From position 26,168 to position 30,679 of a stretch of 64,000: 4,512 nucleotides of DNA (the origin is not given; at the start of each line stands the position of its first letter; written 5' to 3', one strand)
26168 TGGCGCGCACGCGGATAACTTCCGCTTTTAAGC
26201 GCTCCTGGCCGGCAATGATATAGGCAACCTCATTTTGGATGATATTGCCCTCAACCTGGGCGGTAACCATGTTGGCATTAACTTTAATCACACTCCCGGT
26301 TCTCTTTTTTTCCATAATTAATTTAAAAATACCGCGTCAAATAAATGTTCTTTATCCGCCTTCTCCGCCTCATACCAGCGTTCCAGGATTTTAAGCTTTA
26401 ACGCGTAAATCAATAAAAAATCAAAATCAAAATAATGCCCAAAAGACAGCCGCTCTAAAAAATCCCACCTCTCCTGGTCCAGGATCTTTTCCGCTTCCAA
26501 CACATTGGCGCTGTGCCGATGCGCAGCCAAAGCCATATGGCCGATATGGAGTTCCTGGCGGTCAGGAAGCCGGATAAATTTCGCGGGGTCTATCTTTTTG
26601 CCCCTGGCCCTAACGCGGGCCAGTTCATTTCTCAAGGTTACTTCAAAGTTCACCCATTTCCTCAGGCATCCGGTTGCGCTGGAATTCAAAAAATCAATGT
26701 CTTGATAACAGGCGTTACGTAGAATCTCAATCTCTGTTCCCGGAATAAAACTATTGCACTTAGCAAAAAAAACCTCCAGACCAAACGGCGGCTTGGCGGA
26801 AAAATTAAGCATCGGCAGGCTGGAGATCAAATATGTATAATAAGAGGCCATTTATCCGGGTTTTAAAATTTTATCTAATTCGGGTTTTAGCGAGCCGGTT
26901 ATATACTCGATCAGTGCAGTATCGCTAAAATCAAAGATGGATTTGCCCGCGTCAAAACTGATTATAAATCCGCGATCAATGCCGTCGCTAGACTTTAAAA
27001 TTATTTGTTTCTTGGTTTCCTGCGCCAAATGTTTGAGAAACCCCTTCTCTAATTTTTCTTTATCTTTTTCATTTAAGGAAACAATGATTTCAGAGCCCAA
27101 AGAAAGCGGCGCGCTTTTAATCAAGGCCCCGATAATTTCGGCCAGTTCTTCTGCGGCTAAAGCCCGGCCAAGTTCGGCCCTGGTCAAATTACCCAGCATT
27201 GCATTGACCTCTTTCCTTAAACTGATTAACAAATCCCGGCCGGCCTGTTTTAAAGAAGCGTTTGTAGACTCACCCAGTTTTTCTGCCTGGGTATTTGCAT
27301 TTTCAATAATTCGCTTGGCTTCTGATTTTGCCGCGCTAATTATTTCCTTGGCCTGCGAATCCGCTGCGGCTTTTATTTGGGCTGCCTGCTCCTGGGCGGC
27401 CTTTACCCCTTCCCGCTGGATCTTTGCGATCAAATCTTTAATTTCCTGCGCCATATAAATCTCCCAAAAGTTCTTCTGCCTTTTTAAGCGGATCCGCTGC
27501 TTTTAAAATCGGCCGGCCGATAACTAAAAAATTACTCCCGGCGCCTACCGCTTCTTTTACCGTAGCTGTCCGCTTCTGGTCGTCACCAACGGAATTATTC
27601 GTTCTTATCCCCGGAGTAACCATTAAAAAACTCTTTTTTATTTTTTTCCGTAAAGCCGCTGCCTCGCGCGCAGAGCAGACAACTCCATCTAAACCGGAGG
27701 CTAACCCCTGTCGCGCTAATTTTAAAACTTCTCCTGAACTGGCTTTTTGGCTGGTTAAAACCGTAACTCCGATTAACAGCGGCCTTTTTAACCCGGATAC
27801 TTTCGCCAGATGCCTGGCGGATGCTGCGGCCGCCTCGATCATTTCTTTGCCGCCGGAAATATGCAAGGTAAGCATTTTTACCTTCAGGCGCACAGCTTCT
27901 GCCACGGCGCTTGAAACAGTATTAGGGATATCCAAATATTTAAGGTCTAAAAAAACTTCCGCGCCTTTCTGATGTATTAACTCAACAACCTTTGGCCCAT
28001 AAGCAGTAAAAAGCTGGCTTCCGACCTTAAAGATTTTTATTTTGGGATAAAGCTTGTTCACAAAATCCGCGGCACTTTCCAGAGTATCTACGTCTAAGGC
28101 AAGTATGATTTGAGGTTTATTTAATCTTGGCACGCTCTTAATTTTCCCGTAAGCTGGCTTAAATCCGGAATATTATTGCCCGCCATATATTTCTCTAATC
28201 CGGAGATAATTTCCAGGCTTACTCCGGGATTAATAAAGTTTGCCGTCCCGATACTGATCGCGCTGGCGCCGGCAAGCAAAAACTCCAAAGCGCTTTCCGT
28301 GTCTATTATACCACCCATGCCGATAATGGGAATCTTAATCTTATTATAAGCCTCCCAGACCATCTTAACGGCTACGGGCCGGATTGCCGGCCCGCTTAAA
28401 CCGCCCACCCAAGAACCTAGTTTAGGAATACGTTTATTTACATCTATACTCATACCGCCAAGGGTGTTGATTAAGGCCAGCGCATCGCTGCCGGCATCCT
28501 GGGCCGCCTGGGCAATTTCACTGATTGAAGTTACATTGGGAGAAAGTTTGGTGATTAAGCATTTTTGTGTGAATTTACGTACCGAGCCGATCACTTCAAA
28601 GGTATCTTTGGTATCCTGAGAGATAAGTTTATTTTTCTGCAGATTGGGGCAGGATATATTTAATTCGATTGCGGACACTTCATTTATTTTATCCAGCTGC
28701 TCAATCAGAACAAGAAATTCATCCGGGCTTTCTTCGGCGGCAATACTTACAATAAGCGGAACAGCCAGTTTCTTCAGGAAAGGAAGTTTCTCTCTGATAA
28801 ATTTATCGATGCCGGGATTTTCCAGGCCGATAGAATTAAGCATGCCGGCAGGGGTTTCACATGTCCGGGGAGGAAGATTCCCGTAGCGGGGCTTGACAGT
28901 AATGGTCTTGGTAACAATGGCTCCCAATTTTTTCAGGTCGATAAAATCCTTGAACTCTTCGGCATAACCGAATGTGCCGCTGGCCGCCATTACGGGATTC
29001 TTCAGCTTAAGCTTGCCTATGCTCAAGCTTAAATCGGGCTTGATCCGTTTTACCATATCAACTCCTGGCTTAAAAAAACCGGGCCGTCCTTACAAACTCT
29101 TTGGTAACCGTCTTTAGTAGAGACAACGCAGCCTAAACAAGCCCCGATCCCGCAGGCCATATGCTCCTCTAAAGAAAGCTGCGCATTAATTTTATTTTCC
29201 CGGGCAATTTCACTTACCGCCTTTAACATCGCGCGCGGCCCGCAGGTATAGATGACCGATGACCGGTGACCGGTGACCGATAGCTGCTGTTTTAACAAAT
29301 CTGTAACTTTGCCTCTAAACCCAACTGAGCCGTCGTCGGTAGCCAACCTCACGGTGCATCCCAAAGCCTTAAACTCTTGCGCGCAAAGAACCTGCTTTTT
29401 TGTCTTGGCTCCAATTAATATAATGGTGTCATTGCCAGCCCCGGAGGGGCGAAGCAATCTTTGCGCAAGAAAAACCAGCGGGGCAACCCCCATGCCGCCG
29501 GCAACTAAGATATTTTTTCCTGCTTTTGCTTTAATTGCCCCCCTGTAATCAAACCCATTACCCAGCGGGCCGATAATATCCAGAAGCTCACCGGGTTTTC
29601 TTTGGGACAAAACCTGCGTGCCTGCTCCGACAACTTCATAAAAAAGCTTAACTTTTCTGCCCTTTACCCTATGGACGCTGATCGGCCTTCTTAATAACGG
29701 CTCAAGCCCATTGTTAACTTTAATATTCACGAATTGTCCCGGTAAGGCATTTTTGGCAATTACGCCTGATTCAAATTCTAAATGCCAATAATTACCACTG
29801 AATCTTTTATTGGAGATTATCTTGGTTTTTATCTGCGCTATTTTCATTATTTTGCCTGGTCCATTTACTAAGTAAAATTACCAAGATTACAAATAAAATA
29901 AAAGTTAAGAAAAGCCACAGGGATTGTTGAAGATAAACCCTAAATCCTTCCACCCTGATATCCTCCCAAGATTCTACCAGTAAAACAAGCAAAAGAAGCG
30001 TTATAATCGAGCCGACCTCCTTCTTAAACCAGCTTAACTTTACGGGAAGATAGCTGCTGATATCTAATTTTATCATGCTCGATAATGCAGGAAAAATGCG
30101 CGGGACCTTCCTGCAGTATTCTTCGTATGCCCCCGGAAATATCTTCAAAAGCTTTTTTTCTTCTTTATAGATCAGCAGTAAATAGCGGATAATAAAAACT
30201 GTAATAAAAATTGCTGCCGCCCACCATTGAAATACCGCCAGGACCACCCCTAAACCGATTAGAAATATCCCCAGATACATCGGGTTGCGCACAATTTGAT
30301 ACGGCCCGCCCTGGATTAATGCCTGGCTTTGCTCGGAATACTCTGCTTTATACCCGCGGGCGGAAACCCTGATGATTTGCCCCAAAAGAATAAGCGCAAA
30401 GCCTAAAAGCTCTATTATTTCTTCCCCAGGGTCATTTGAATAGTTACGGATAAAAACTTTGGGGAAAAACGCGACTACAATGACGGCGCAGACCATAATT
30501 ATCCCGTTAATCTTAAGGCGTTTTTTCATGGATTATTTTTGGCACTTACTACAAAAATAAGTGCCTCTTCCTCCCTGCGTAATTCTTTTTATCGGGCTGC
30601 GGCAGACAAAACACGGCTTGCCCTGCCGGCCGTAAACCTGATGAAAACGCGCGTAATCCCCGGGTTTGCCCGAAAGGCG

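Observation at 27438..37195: Pyrimidine biosynthesis array interrupted by DNA-repair genes and a half carB.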

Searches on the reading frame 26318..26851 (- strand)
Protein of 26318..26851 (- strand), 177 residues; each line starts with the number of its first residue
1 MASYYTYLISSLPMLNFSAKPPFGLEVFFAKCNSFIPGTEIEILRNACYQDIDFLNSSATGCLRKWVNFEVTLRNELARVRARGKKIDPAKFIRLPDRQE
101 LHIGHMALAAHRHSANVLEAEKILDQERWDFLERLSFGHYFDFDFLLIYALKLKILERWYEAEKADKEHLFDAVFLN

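Call 53: search_protein_families(library=pfam, proteins=[window:26318-26851:-], max_evalue=0.000001)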
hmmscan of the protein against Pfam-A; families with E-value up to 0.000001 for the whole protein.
window:26318-26851:- (177 aa): 1 family
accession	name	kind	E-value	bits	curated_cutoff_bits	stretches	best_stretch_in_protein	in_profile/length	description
PF10962.13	DUF2764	-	2.8e-11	44.1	24.1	1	115-171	204-260/271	Protein of unknown function (DUF2764)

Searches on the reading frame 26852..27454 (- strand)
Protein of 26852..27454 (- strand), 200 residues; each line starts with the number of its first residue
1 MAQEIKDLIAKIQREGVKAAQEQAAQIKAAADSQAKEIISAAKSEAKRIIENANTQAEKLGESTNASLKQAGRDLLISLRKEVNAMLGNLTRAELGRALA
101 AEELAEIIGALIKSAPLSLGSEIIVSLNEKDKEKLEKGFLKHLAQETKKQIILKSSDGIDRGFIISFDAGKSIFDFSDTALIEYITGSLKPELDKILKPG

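Call 53: search_protein_families(library=pfam, proteins=[window:26852-27454:-], max_evalue=0.000001)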
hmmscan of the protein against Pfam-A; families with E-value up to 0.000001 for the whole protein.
window:26852-27454:- (200 aa): 1 family
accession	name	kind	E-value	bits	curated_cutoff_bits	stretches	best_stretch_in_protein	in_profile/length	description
PF01991.23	vATP-synt_E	-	7.1e-07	29.3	24.2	1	19-154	5-149/199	ATP synthase (E/31 kDa) subunit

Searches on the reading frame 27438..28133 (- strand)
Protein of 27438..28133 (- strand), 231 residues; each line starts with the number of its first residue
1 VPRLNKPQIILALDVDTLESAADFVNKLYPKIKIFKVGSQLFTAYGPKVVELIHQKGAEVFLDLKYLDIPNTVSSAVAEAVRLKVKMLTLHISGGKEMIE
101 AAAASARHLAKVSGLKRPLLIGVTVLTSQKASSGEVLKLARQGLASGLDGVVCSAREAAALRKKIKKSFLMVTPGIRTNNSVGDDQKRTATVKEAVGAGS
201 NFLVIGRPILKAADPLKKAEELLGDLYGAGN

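Call 4: search_protein_families(library=pfam, proteins=[window:27438-28133:-])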
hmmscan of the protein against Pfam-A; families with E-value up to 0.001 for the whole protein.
window:27438-28133:- (231 aa): 1 family
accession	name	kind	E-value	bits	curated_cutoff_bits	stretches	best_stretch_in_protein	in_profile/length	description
PF00215.30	OMPdecase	-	4.8e-52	177.5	27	1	7-221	1-220/221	Orotidine 5'-phosphate decarboxylase / HUMPS family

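Call 5: search_protein_families(library=ncbifam, proteins=[window:27438-28133:-])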
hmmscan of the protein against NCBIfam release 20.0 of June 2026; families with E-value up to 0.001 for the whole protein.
window:27438-28133:- (231 aa): 8 families
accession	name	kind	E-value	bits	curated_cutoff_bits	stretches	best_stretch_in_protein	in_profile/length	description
NF001273.0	PRK00230.1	equivalog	2.5e-70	236.5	193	1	6-224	4-227/233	orotidine-5'-phosphate decarboxylase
TIGR01740.1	pyrF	equivalog_domain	1.1e-49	169.1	92.3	1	10-222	2-215/216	orotidine-5'-phosphate decarboxylase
NF010386.0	PRK13813.1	equivalog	1.1e-43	149.3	208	1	5-223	3-210/216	orotidine 5'-phosphate decarboxylase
NF009833.0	PRK13307.1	equivalog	3.9e-08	32.6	274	1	5-226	171-379/392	bifunctional 5,6,7,8-tetrahydromethanopterin hydro-lyase/3-hexulose-6-phosphate synthase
TIGR03128.2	RuMP_HxlA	equivalog_domain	9.4e-07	28.7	200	1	11-72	3-66/205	3-hexulose-6-phosphate synthase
NF041755.1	RuMP_HxlAB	equivalog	1.6e-05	24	500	1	5-221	2-205/391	bifunctional 3-hexulose-6-phosphate synthase/6-phospho-3-hexuloisomerase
NF009832.1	PRK13306.1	subfamily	0.00011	21.8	250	1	6-80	2-78/215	3-dehydro-L-gulonate-6-phosphate decarboxylase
NF009831.0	PRK13305.1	equivalog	0.00065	19.1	294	0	5-75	2-74/220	3-keto-L-gulonate-6-phosphate decarboxylase UlaD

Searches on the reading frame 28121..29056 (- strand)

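Call 4: search_protein_families(library=pfam, proteins=[window:28121-29056:-])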
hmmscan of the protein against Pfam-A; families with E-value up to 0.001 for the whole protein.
window:28121-29056:- (311 aa): 3 families
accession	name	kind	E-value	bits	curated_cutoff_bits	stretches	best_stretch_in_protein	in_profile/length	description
PF01180.27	DHO_dh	-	4.1e-73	246.6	27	1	10-291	3-291/291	Dihydroorotate dehydrogenase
PF03060.21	NMO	-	0.0001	22.3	28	1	214-272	164-224/331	Nitronate monooxygenase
PF00977.27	His_biosynth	-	0.00049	20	23.6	0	226-284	58-116/228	Histidine biosynthesis protein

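Call 5: search_protein_families(library=ncbifam, proteins=[window:28121-29056:-])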
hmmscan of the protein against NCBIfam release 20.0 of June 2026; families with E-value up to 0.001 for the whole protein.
window:28121-29056:- (311 aa): 19 families
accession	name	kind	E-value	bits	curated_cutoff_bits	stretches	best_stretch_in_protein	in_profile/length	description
NF005574.0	PRK07259.1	equivalog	9.5e-115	382.7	269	1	8-306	4-302/304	dihydroorotate dehydrogenase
TIGR01037.2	pyrD_sub1_fam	subfamily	8.2e-99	330.5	270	1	9-304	1-297/300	dihydroorotate dehydrogenase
NF041011.1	dihydoor_dh_Arch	equivalog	2.1e-63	214.1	330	1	12-304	2-285/289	dihydroorotate dehydrogenase PyrD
NF002702.0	PRK02506.1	equivalog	1.4e-42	145.9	301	1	9-309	4-312/313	dihydroorotate oxidase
NF006183.0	PRK08318.1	equivalog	6.7e-35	120.7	335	1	8-305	3-318/422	NAD-dependent dihydropyrimidine dehydrogenase subunit PreA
NF003652.0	PRK05286.2-5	equivalog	7.6e-26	91.1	267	1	6-291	48-344/353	quinone-dependent dihydroorotate dehydrogenase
NF003645.0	PRK05286.1-2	equivalog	4.5e-22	78.4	366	1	6-305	43-353/359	quinone-dependent dihydroorotate dehydrogenase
NF003650.0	PRK05286.2-3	equivalog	9.6e-22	77.4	477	1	9-305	73-387/393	quinone-dependent dihydroorotate dehydrogenase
NF005741.0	PRK07565.1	subfamily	2e-20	73.2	303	1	95-307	99-307/335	dihydroorotate dehydrogenase-like protein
NF003651.0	PRK05286.2-4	equivalog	2.1e-18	66.1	448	1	7-304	60-373/377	quinone-dependent dihydroorotate dehydrogenase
NF003649.0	PRK05286.2-2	equivalog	2.7e-16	59.5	505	1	8-296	49-339/351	quinone-dependent dihydroorotate dehydrogenase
TIGR01036.1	pyrD_sub2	equivalog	4.3e-16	58.6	200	1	15-291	52-339/356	dihydroorotate dehydrogenase (quinone)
NF003646.0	PRK05286.1-4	equivalog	4.8e-16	58.5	457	1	11-271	47-319/341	quinone-dependent dihydroorotate dehydrogenase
NF003644.0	PRK05286.1-1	equivalog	1.1e-15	57.6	418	1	12-279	48-326/336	quinone-dependent dihydroorotate dehydrogenase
NF003647.0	PRK05286.1-5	equivalog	1.7e-13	50.1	619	1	6-304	46-351/354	quinone-dependent dihydroorotate dehydrogenase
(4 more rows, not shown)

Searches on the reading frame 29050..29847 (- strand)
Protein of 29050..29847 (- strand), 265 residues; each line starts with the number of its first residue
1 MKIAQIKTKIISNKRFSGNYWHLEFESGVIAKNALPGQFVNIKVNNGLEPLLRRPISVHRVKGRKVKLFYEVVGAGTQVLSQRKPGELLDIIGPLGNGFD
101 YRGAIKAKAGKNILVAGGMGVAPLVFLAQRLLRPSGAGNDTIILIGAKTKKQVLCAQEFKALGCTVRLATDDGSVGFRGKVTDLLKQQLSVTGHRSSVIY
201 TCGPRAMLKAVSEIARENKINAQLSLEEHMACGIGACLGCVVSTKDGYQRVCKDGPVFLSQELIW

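Call 4: search_protein_families(library=pfam, proteins=[window:29050-29847:-])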
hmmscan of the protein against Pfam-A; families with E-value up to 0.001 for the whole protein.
window:29050-29847:- (265 aa): 2 families
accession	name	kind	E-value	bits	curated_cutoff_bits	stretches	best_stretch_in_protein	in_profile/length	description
PF10418.14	DHODB_Fe-S_bind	-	1.5e-17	63.4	23.9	1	227-263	1-40/41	Iron-sulfur cluster binding domain of dihydroorotate dehydrogenase B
PF00175.26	NAD_binding_1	-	1e-09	39.4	22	1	114-212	1-108/109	Oxidoreductase NAD-binding domain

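Call 5: search_protein_families(library=ncbifam, proteins=[window:29050-29847:-])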
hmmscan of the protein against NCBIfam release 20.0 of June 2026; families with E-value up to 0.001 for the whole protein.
window:29050-29847:- (265 aa): 18 families
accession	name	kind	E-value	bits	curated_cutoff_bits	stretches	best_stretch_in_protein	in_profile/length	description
NF000799.0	PRK00054.1-4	equivalog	5.1e-65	219.1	314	1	7-264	6-257/258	dihydroorotate dehydrogenase electron transfer subunit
NF000798.0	PRK00054.1-3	equivalog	4e-61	206.7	219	1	3-264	3-243/244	dihydroorotate dehydrogenase electron transfer subunit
NF000797.0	PRK00054.1-2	equivalog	5.1e-48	163.7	270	1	7-263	16-265/267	dihydroorotate dehydrogenase electron transfer subunit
NF000796.0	PRK00054.1-1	equivalog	6.7e-45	153.3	224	1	33-264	28-236/254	dihydroorotate dehydrogenase electron transfer subunit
NF004862.0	PRK06222.1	subfamily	8.8e-45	153.4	220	1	8-262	2-247/281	sulfide/dihydroorotate dehydrogenase-like FAD/NAD-binding protein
NF009414.0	PRK12778.1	equivalog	1.3e-43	149.3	1103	1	9-262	3-247/752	bifunctional dihydroorotate dehydrogenase B NAD binding subunit/NADPH-dependent glutamate synthase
NF006220.0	PRK08345.1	subfamily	4.6e-26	91.7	395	1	24-259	31-283/294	cytochrome-c3 hydrogenase subunit gamma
NF009413.0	PRK12775.1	equivalog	1.1e-24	86.4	1895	1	9-258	3-243/1006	putative trifunctional 2-polyprenylphenol hydroxylase/glutamate synthase subunit beta/ferritin domain-containing protein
TIGR02911.1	sulfite_red_B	equivalog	6.2e-22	77.9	288.6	1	32-258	29-251/261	anaerobic sulfite reductase subunit AsrB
NF040830.1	sulfhyd_ShyC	equivalog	1.1e-20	74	600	1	6-259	14-277/288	NAD(P)-dependent hydrogenase/sulfhydrogenase 2 subunit gamma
NF040835.1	sulfhyd_HydG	equivalog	8.7e-20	71.1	650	1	23-259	37-280/292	NADPH-dependent hydrogenase/sulfhydrogenase 1 subunit gamma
NF004470.0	PRK05802.1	equivalog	3.1e-19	69.2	313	1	6-253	66-315/330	sulfide/dihydroorotate dehydrogenase-like FAD/NAD-binding protein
NF009415.0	PRK12779.1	equivalog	2.3e-18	65.5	1519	1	2-257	645-912/944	putative bifunctional glutamate synthase subunit beta/2-polyprenylphenol hydroxylase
NF045803.1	MethMoxFADbindMmoC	equivalog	1.7e-14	53.4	500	1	28-228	134-338/343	aromatic/alkene monooxygenase hydroxylase FAD-binding subunit MmoC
NF040810.1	BenC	equivalog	7.2e-14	51.7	430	1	3-224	102-324/333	benzoate 1,2-dioxygenase electron transfer component BenC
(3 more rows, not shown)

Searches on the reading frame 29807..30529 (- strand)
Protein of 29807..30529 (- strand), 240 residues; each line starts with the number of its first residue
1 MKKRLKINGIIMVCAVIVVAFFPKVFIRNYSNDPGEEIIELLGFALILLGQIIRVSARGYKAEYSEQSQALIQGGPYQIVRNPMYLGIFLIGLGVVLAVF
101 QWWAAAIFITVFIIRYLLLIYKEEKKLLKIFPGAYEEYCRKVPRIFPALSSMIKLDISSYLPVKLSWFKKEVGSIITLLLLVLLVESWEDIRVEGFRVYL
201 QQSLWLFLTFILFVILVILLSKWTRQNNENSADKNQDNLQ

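Call 4: search_protein_families(library=pfam, proteins=[window:29807-30529:-])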
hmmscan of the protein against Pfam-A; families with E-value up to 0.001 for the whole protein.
window:29807-30529:- (240 aa): 2 families
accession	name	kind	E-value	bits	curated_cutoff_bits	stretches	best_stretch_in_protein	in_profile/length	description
PF04191.18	PEMT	-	9.1e-12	45.8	25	1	41-131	4-102/105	Phospholipid methyltransferase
PF04140.19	ICMT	-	2.4e-06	28.3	24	1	66-128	30-94/95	Isoprenylcysteine carboxyl methyltransferase (ICMT) family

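Call 5: search_protein_families(library=ncbifam, proteins=[window:29807-30529:-])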
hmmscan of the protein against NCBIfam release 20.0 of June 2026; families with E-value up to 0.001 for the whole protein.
window:29807-30529:- (240 aa): 3 families
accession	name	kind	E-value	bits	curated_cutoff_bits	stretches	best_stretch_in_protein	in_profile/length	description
NF040696.1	isopcys_mtase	equivalog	9.3e-14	51.7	160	1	8-148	48-189/190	protein-S-isoprenylcysteine O-methyltransferase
TIGR04571.1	LmtA_Leptospira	exception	3.9e-13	49.7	325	1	4-225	18-245/252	lipid A Kdo2 1-phosphate O-methyltransferase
NF045656.1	MeththiolMtaseMddA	equivalog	3.4e-05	23.3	270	1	76-147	170-238/238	methanethiol S-methyltransferase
